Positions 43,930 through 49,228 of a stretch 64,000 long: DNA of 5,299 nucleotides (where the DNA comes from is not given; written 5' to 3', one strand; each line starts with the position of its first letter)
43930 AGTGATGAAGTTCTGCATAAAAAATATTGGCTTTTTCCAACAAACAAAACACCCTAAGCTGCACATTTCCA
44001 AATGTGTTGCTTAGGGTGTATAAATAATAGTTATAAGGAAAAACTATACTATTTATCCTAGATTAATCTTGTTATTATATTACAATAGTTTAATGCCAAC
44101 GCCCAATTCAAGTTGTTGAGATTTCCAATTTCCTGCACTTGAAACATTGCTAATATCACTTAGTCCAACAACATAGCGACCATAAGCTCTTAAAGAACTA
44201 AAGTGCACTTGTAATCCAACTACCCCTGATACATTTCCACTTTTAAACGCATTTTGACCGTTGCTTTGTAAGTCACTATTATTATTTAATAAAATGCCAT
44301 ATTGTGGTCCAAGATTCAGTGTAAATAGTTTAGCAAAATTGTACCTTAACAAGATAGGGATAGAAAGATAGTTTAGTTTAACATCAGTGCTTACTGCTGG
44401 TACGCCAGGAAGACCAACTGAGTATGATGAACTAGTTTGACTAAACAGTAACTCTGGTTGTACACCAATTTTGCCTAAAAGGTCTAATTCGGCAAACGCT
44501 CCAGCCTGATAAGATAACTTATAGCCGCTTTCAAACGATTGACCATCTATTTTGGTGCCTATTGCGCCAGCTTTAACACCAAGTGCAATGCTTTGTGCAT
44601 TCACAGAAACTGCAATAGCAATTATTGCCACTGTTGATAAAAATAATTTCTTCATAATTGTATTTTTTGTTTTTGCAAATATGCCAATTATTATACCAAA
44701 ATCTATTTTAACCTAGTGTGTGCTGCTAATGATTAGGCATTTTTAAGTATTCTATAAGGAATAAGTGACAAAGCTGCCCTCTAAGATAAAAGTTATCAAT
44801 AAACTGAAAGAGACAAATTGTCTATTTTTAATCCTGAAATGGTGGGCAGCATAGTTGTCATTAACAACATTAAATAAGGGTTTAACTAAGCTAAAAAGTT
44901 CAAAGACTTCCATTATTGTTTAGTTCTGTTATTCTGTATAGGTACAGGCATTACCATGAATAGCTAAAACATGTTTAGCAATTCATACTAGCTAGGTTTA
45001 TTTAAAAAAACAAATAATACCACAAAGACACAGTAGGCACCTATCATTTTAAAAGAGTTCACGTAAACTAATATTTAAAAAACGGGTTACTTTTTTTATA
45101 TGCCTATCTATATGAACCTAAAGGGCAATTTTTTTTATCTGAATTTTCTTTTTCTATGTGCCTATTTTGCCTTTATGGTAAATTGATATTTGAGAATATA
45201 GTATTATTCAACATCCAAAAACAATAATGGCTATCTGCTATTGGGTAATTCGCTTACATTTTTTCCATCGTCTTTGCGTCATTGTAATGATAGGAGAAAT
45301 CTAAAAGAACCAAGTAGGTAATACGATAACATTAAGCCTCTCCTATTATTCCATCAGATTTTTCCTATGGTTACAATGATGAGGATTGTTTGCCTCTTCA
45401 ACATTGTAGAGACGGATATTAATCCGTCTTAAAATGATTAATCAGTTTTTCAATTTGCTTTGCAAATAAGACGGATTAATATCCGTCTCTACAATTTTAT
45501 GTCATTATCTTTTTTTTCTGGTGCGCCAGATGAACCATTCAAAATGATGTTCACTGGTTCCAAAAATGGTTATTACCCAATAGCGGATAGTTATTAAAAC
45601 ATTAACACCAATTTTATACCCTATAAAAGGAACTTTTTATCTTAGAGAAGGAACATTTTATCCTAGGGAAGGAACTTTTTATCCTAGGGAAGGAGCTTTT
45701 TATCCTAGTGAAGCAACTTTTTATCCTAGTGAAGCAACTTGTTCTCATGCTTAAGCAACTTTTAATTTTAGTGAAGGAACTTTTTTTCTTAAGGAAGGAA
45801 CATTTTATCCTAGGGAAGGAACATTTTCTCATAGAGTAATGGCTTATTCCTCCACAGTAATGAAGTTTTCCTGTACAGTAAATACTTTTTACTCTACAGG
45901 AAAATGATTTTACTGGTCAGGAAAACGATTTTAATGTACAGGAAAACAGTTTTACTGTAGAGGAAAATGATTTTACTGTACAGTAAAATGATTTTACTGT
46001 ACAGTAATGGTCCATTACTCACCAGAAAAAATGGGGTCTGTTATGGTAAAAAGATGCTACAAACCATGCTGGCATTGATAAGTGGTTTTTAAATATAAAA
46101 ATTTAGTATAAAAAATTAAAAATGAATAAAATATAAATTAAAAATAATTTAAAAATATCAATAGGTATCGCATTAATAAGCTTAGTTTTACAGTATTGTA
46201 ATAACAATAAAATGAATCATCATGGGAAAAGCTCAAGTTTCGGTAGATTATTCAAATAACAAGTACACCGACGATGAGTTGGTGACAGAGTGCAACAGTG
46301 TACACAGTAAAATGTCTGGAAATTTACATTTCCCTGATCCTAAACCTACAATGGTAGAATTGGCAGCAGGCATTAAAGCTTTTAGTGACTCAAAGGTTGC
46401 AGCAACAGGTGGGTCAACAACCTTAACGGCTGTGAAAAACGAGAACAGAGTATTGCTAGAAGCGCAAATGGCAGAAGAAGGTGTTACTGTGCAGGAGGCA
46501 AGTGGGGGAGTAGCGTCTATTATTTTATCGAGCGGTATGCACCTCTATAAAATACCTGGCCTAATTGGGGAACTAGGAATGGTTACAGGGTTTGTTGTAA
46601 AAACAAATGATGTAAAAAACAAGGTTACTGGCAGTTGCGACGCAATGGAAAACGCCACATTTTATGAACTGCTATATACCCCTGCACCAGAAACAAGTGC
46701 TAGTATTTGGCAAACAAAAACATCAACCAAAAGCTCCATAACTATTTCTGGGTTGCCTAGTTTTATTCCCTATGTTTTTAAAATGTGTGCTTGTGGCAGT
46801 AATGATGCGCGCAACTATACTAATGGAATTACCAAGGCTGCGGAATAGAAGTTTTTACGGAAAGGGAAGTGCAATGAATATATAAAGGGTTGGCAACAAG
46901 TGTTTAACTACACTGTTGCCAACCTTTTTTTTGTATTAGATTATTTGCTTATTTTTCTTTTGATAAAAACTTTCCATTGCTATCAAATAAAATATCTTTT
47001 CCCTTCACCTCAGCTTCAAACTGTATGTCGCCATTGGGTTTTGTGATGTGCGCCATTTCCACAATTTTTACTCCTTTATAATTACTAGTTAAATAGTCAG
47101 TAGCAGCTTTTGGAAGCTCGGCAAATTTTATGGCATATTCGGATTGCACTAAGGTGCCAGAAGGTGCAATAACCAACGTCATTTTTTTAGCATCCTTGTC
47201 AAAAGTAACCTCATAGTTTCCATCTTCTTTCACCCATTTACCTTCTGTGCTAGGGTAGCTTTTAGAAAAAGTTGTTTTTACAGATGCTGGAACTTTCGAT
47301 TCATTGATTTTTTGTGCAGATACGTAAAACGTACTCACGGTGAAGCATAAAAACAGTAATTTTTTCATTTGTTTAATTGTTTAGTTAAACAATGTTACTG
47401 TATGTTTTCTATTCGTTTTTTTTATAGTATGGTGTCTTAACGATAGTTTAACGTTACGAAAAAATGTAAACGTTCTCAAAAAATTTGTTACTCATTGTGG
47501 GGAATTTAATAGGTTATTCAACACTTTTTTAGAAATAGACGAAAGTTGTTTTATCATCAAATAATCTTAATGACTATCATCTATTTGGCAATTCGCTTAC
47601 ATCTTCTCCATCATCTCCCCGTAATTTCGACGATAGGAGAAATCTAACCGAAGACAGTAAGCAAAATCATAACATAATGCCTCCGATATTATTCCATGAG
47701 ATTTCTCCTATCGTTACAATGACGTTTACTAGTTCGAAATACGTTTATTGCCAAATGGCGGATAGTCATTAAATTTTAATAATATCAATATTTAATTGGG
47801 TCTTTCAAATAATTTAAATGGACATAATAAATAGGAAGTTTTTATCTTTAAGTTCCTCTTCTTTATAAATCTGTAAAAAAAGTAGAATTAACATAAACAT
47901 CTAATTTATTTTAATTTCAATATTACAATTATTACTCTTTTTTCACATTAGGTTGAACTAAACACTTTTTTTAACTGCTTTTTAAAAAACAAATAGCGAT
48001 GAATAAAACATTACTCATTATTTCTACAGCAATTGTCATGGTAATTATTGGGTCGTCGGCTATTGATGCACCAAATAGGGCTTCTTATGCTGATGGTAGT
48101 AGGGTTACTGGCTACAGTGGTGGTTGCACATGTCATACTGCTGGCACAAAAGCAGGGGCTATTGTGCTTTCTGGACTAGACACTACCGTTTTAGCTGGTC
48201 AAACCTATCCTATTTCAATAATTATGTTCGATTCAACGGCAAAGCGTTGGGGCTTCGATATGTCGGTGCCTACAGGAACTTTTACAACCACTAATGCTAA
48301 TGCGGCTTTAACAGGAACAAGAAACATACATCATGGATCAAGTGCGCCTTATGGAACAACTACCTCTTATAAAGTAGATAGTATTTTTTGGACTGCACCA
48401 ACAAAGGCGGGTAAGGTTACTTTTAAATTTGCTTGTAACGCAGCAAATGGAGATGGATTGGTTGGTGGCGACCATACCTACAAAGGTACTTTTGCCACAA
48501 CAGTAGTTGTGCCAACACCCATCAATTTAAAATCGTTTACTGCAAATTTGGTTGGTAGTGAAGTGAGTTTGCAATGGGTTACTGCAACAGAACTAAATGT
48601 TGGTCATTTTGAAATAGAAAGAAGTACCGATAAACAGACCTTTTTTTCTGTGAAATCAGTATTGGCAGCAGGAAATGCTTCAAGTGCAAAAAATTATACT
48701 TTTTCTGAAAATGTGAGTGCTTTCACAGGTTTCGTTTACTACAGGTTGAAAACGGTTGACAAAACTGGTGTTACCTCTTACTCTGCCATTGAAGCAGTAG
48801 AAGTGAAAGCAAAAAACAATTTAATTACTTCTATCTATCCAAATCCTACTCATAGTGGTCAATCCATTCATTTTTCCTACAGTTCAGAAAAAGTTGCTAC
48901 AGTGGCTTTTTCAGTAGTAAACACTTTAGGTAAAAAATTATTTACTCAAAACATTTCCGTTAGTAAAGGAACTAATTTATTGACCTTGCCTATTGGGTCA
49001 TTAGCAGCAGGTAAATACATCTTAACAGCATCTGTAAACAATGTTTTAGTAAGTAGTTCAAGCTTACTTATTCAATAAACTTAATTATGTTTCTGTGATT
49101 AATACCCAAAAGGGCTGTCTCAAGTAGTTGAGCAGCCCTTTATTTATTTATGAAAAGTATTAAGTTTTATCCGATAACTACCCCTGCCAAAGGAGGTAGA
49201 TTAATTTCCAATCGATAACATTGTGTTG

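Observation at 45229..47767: Two diverged same-strand copies of a ~195-nt element whose closing helix covaries (novel structured RNA or MITE family)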

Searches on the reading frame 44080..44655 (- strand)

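Call 9: search_protein_families(library=pfam, proteins=[window:44080-44655:-], max_evalue=0.01)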
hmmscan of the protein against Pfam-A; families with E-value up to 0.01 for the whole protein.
window:44080-44655:- (191 aa): 2 families
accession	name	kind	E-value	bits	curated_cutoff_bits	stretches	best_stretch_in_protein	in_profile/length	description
PF13568.12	OMP_b-brl_2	-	2e-17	64.3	27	1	19-169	1-174/175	Outer membrane protein beta-barrel domain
PF13505.12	OMP_b-brl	-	4.1e-11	43.8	28.7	1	8-188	3-173/175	Outer membrane protein beta-barrel domain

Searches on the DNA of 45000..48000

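Call 5: search_rna_families(source=window, start=45000, end=48000, threshold=evalue, max_evalue=10)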
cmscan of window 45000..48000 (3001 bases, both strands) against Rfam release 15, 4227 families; matches with E-value up to 10: 30.
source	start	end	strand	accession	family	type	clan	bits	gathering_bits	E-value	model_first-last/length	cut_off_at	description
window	45400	45499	-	RF00692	MIR171_2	Gene; miRNA;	CL00099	46.1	65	9.5e-09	1-111/111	no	MIR171_2 microRNA precursor family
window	45399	45498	+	RF00692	MIR171_2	Gene; miRNA;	CL00099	44.3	65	3.3e-08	1-111/111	no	MIR171_2 microRNA precursor family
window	45406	45492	+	RF00896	mir-787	Gene; miRNA;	-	34.1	57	0.00024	1-72/72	no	mir-787 microRNA precursor family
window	45406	45492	+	RF04156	MIR2670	Gene; miRNA;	-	32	117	0.00034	1-200/200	no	MIR2670 microRNA precursor family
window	45826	46027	+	RF04156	MIR2670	Gene; miRNA;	-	28.7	117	0.0022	1-200/200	no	MIR2670 microRNA precursor family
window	47327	47407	-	RF00577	SNORD72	Gene; snRNA; snoRNA; CD-box;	-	26.2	43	0.72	1-80/80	no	Small nucleolar RNA SNORD72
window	47362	47398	-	RF01374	CRISPR-DR61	Gene; CRISPR;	-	23.8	38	0.7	1-37/37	no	CRISPR RNA direct repeat element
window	45890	46006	+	RF04241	mir-5014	Gene; miRNA;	-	23.6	101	0.1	1-123/123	no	mir-5014 microRNA precursor family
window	45890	46006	-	RF04241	mir-5014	Gene; miRNA;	-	23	101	0.15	1-123/123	no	mir-5014 microRNA precursor family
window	45452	45510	-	RF00227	FIE3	Cis-reg;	-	22.8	40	6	1-65/65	no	FIE3 (ftz instability element 3') element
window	47537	47613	-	RF00356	snoR32_R81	Gene; snRNA; snoRNA; CD-box;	-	22.3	45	8.8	1-98/98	no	Small nucleolar RNA R32/R81/Z41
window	46880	47003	-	RF01606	plasmodium_snoR31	Gene; snRNA; snoRNA; HACA-box;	-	22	60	8.7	1-145/145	no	small nucleolar RNA snoR31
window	47773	47814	-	RF01817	RsaB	Gene; sRNA;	-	21.9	55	4.9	1-60/60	no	RNA Staph. aureus A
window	45973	46007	-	RF04255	MIR8001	Gene; miRNA;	-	21.5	90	0.83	16-50/67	no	MIR8001 microRNA precursor family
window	46887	46927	+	RF04106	mir-1303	Gene; miRNA;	-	21.4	107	0.89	1-85/85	no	mir-1303 microRNA precursor family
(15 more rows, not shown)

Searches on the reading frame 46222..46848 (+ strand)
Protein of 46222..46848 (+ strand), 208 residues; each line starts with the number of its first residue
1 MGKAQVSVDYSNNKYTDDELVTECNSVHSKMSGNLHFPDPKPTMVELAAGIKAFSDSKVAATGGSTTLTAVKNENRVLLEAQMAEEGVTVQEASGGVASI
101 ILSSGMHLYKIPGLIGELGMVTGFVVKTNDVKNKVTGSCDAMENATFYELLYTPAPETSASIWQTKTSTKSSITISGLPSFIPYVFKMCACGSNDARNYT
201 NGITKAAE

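Call 9: search_protein_families(library=pfam, proteins=[window:46222-46848:+], max_evalue=0.01)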
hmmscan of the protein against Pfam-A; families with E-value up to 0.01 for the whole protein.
window:46222-46848:+ (208 aa): 0 families

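Call 12: find_encoding_contigs(protein=window:46222-46848:+, flank=3000, max_places=10)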
Protein window:46222-46848:+ (208 aa): 9 contigs read that carry it; 4 places shown.
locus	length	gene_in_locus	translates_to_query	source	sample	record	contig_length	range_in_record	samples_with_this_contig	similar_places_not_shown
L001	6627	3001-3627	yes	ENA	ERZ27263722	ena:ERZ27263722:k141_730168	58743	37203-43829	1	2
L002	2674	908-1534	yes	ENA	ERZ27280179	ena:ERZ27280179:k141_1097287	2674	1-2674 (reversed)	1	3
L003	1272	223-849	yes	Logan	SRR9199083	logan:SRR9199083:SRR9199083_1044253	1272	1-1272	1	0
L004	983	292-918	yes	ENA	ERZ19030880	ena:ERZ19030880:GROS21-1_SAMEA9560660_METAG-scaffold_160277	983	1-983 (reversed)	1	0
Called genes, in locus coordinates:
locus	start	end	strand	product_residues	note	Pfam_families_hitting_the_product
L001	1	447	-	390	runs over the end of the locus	-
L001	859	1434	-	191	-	PF13505:OMP_b-brl, PF13568:OMP_b-brl_2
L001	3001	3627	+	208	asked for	-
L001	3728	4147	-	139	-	PF11396:PepSY_like (faint)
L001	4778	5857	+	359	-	PF18962:Por_Secre_tail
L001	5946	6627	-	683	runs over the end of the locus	PF02922:CBM_48, PF00128:Alpha-amylase, PF02806:Alpha-amylase_C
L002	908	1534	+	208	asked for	-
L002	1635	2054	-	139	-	PF11396:PepSY_like (faint)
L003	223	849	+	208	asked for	-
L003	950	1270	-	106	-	?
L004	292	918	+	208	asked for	-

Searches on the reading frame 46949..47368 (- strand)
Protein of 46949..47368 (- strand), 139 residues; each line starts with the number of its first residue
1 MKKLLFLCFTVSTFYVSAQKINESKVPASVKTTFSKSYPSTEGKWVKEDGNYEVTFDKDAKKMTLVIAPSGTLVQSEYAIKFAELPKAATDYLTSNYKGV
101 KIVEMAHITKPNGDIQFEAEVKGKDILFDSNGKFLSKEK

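Call 9: search_protein_families(library=pfam, proteins=[window:46949-47368:-], max_evalue=0.01)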
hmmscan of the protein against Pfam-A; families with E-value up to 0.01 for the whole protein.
window:46949-47368:- (139 aa): 1 family
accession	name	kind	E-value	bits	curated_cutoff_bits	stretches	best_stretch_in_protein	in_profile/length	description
PF11396.14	PepSY_like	-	1.4e-07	32.2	28.3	0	19-73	29-81/83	Putative beta-lactamase-inhibitor-like, PepSY-like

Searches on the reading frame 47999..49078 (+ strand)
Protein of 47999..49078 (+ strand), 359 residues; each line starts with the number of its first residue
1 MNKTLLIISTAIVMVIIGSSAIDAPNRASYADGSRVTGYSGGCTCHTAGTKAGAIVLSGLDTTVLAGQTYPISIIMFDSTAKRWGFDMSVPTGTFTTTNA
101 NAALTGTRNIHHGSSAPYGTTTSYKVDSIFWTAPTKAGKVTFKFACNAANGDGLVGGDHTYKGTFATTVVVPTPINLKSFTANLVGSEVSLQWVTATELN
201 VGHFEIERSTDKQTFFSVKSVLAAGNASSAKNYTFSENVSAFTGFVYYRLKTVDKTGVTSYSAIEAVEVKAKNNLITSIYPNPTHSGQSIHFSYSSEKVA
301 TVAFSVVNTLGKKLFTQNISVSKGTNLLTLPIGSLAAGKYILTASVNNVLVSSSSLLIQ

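Call 9: search_protein_families(library=pfam, proteins=[window:47999-49078:+], max_evalue=0.01)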
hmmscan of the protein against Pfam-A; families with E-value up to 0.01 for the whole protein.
window:47999-49078:+ (359 aa): 1 family
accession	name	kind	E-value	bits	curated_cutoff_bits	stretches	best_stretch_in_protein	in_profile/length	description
PF18962.6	Por_Secre_tail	-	3.9e-07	30.7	27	1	279-348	1-66/75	Secretion system C-terminal sorting domain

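Call 13: find_encoding_contigs(protein=window:47999-49078:+, flank=3000, max_places=10)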
Protein window:47999-49078:+ (359 aa): 7 contigs read that carry it; 4 places shown.
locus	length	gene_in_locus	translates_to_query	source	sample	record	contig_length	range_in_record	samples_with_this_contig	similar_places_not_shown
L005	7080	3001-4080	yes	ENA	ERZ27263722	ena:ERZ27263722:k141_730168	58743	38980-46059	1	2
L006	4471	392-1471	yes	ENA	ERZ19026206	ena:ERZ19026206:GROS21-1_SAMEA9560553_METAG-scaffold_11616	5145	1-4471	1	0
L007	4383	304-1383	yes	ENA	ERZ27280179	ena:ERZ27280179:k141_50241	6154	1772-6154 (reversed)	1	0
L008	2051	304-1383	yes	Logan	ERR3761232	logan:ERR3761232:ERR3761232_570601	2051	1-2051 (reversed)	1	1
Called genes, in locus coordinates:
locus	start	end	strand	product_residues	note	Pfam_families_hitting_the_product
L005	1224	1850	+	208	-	-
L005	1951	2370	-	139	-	PF11396:PepSY_like (faint)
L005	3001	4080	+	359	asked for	PF18962:Por_Secre_tail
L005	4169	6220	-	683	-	PF02922:CBM_48, PF00128:Alpha-amylase, PF02806:Alpha-amylase_C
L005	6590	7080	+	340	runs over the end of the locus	PF08240:ADH_N, PF16912:Glu_dehyd_C, PF01262:AlaDh_PNT_C (faint), PF00107:ADH_zinc_N, PF13602:ADH_zinc_N_2 (weak)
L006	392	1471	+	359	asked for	PF18962:Por_Secre_tail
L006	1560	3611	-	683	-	PF02922:CBM_48, PF00128:Alpha-amylase, PF02806:Alpha-amylase_C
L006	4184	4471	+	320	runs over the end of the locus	?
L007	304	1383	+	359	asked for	PF18962:Por_Secre_tail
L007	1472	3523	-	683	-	PF02922:CBM_48, PF00128:Alpha-amylase, PF02806:Alpha-amylase_C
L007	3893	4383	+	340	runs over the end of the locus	PF08240:ADH_N, PF16912:Glu_dehyd_C, PF01262:AlaDh_PNT_C (faint), PF00107:ADH_zinc_N, PF13602:ADH_zinc_N_2 (weak)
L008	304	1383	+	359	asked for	PF18962:Por_Secre_tail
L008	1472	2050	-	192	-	?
